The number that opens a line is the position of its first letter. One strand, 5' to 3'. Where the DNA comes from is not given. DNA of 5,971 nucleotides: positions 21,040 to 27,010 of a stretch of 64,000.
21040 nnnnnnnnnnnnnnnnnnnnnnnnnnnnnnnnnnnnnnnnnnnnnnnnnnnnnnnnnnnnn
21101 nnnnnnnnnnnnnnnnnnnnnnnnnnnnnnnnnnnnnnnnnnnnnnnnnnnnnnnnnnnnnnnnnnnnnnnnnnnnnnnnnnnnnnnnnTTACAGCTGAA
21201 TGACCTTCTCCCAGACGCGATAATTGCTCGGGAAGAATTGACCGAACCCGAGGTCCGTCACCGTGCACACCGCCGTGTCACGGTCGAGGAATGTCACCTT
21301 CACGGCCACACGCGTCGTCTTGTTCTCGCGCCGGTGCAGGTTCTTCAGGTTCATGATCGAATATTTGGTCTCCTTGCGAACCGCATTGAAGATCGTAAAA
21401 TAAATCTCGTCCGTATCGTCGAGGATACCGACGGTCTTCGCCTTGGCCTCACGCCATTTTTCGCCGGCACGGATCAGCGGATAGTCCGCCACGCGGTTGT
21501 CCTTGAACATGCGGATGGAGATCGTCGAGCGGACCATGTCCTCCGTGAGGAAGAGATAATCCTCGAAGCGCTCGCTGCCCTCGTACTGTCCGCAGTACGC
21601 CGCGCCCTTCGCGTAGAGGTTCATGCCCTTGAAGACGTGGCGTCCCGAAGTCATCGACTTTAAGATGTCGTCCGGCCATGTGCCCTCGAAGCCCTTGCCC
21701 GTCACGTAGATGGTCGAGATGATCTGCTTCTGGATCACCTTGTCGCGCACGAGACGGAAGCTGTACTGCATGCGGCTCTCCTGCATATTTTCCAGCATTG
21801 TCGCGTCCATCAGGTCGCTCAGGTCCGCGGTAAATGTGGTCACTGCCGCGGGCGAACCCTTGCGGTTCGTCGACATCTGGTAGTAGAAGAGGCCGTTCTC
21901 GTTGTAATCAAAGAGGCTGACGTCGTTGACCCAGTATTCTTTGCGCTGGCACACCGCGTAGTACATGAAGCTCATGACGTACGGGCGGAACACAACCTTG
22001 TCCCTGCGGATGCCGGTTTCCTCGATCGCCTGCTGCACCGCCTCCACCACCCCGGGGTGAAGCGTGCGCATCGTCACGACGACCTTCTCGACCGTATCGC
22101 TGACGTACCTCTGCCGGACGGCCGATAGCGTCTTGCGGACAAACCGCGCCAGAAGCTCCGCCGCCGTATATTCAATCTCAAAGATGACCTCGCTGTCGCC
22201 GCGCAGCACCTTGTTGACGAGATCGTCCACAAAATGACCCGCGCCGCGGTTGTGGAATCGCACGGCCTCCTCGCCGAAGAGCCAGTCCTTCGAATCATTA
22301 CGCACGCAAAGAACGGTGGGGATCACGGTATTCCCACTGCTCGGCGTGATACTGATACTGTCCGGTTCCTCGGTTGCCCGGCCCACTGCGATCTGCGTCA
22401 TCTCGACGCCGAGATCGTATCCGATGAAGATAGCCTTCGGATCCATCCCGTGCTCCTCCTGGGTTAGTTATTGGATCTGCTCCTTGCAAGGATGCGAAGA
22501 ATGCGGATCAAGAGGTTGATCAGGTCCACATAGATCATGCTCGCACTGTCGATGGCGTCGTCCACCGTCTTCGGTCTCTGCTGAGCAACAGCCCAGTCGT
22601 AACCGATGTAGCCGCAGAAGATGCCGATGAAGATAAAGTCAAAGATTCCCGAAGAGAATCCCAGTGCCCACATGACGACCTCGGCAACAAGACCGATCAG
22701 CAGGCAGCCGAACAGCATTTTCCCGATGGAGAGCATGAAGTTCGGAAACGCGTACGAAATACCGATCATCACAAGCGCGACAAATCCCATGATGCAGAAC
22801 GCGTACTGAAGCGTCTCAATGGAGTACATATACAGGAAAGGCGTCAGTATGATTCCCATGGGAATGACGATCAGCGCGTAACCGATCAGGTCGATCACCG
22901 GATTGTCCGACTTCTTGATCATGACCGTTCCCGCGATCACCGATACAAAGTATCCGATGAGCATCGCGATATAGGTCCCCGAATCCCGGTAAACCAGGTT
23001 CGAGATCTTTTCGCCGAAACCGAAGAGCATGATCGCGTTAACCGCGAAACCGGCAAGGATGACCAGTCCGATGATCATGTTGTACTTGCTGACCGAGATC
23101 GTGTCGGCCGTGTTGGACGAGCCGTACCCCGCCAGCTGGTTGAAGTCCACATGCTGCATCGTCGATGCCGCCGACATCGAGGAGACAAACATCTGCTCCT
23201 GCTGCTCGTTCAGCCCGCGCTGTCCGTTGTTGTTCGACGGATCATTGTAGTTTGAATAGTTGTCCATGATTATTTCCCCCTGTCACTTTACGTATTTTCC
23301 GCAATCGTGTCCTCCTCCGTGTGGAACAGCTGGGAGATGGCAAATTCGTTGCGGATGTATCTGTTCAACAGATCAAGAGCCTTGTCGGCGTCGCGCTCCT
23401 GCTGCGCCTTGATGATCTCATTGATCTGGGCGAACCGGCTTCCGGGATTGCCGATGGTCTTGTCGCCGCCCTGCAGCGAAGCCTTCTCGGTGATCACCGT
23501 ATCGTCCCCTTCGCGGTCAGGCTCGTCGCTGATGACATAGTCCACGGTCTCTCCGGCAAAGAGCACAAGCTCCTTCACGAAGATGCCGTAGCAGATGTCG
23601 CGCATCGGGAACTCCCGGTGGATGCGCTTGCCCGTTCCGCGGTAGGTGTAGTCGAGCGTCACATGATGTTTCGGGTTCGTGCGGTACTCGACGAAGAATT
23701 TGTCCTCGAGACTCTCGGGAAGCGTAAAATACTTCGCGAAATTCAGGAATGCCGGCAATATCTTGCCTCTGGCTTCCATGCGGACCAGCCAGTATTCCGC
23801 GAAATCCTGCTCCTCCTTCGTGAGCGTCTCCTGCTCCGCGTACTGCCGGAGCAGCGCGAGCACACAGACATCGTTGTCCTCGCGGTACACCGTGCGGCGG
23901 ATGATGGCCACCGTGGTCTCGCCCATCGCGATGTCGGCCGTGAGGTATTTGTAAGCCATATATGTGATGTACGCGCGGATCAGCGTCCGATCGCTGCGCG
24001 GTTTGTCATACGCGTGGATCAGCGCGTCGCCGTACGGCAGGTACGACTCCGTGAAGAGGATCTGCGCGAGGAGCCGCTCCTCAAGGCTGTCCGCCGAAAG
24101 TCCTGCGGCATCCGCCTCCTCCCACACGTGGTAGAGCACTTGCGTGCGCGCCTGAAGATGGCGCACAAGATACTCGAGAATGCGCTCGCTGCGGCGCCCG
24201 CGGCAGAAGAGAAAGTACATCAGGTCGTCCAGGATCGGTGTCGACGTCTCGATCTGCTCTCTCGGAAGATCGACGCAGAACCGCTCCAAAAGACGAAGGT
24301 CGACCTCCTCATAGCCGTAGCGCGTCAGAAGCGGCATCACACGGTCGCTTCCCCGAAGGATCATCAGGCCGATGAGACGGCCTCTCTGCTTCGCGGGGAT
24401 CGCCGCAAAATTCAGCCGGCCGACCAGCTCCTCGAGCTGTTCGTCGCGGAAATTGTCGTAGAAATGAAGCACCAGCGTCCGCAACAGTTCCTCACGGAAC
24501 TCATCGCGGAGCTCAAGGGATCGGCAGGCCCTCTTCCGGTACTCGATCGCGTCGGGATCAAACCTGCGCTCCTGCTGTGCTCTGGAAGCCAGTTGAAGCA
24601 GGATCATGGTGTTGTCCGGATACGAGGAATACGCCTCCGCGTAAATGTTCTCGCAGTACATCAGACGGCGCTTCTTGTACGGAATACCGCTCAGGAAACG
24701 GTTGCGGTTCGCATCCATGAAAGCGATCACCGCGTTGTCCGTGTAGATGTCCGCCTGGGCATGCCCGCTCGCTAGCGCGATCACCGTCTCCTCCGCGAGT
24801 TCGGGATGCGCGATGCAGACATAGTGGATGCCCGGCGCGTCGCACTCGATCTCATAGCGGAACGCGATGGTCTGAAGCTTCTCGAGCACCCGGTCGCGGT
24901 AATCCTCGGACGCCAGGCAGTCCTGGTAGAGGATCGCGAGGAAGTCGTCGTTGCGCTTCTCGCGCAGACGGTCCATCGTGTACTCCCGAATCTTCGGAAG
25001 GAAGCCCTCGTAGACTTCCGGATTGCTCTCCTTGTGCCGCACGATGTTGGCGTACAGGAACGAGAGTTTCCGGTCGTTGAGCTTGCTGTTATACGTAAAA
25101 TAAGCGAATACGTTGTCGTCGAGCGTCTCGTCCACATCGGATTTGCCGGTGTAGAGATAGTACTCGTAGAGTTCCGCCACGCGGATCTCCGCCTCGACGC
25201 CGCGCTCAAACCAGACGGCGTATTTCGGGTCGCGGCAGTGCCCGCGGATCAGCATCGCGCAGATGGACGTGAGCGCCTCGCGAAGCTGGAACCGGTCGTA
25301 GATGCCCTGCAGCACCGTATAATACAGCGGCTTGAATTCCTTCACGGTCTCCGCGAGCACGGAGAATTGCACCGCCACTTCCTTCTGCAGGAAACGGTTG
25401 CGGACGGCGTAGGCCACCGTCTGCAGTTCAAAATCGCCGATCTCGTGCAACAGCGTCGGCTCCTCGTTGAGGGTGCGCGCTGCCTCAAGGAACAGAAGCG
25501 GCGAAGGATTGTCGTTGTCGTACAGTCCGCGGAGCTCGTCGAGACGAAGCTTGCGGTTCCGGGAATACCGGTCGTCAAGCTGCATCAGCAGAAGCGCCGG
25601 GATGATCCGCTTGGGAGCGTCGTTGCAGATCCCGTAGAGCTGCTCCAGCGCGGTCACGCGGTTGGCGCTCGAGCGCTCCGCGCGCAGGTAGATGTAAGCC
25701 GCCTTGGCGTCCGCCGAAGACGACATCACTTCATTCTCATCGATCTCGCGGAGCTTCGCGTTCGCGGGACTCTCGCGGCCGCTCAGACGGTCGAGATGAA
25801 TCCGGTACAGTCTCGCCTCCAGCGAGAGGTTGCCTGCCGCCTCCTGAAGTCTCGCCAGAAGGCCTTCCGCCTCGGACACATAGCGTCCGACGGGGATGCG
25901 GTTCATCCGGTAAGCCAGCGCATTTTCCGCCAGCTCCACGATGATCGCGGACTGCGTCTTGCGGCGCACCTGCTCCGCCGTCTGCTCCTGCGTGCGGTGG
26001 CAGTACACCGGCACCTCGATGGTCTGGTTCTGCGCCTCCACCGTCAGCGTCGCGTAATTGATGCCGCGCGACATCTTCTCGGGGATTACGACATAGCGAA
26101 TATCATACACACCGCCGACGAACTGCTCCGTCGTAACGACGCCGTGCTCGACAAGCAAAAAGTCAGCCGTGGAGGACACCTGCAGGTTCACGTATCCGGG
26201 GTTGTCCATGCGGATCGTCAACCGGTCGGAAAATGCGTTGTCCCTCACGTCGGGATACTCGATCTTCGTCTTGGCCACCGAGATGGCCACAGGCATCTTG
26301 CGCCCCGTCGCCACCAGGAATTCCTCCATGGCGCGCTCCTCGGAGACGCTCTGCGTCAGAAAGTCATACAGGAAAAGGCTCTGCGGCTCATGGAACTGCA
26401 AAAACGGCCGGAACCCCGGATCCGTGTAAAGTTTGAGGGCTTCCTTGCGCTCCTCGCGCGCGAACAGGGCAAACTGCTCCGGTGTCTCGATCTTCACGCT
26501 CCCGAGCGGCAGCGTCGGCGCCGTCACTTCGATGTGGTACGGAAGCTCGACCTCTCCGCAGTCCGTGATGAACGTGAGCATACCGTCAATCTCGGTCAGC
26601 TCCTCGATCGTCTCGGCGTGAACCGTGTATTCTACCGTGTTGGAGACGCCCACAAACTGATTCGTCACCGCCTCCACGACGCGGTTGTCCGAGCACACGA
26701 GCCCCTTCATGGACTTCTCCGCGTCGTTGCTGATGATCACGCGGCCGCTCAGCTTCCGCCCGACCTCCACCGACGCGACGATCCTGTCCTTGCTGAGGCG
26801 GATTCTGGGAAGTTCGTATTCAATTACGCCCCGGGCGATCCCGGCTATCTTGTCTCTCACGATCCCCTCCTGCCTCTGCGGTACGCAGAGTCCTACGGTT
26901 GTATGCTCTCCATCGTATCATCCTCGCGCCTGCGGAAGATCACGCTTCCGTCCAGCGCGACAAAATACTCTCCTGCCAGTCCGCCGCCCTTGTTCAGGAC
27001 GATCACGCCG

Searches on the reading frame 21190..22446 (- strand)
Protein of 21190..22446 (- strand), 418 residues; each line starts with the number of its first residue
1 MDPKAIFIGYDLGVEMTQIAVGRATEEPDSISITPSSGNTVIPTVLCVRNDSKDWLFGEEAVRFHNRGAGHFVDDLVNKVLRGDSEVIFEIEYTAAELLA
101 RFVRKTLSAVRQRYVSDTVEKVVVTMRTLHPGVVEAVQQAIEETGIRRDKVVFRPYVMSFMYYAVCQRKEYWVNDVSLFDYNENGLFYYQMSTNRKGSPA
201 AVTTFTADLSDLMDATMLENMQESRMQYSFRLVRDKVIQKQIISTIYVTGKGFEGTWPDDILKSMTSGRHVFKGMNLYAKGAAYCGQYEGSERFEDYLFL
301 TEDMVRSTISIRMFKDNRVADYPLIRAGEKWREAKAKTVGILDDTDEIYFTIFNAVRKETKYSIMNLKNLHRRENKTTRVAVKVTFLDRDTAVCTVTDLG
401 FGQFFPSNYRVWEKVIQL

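Call 35: search_protein_families(library=pfam, proteins=[window:21190-22446:-], max_evalue=0.001)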
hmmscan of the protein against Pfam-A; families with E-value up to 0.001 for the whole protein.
window:21190-22446:- (418 aa): 1 family
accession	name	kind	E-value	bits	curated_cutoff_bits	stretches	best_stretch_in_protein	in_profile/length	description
PF18980.5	DUF5716_C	-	6.7e-90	301.5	34.7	1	121-418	1-296/296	Family of unknown function (DUF5716) C-terminal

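Call 58: search_protein_families(library=padloc, proteins=[window:21190-22446:-], max_evalue=0.01)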
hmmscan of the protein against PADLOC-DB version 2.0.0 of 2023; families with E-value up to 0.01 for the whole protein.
window:21190-22446:- (418 aa): 0 families

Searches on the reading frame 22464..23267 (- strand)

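Call 35: search_protein_families(library=pfam, proteins=[window:22464-23267:-], max_evalue=0.001)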
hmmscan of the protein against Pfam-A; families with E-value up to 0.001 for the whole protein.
window:22464-23267:- (267 aa): 1 family
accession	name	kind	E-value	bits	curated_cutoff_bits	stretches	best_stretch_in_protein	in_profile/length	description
PF01027.25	Bax1-I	-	1.3e-18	68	34.1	1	64-260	11-207/207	Inhibitor of apoptosis-promoting Bax1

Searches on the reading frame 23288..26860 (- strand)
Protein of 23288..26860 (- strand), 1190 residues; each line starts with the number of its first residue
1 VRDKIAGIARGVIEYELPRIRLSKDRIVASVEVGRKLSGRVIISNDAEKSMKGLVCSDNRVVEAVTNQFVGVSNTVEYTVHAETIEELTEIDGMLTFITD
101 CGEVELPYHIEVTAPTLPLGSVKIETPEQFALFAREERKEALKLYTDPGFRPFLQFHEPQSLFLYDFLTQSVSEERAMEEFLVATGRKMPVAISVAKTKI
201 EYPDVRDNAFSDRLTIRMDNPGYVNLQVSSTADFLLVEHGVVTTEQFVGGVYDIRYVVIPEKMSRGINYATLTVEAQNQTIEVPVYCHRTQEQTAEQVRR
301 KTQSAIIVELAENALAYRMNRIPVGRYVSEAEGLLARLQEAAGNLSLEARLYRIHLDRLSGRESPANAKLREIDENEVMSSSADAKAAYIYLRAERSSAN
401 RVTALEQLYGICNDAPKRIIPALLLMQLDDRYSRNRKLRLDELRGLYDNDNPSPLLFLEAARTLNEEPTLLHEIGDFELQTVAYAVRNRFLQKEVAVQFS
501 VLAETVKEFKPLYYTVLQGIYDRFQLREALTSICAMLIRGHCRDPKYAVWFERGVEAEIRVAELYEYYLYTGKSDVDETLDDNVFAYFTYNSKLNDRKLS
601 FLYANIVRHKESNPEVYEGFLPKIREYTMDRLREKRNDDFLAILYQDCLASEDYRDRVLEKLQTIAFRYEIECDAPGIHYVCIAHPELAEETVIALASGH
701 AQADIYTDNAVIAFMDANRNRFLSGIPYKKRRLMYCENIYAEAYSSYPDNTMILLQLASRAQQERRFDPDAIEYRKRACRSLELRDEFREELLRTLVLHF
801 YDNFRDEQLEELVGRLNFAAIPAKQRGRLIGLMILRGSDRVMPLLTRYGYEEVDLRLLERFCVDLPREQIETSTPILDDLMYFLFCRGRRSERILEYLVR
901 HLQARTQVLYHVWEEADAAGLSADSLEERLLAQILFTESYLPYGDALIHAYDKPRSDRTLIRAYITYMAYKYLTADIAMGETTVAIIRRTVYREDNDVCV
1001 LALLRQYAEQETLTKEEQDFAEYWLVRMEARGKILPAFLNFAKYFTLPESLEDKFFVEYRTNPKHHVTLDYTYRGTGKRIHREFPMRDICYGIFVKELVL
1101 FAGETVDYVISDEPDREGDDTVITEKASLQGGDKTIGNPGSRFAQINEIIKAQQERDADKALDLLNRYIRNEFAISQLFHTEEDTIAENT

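Call 35: search_protein_families(library=pfam, proteins=[window:23288-26860:-], max_evalue=0.001)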
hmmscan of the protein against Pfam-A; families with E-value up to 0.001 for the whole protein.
window:23288-26860:- (1190 aa): 2 families
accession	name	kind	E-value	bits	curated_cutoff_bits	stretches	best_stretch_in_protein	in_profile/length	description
PF18984.5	DUF5717_N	-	9.3e-229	762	25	1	1-865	1-868/875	Family of unknown function (DUF5717)N-terminal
PF18983.5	DUF5717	-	5.4e-73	246.3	25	1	879-1179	6-306/306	Family of unknown function (DUF5717)C-terminal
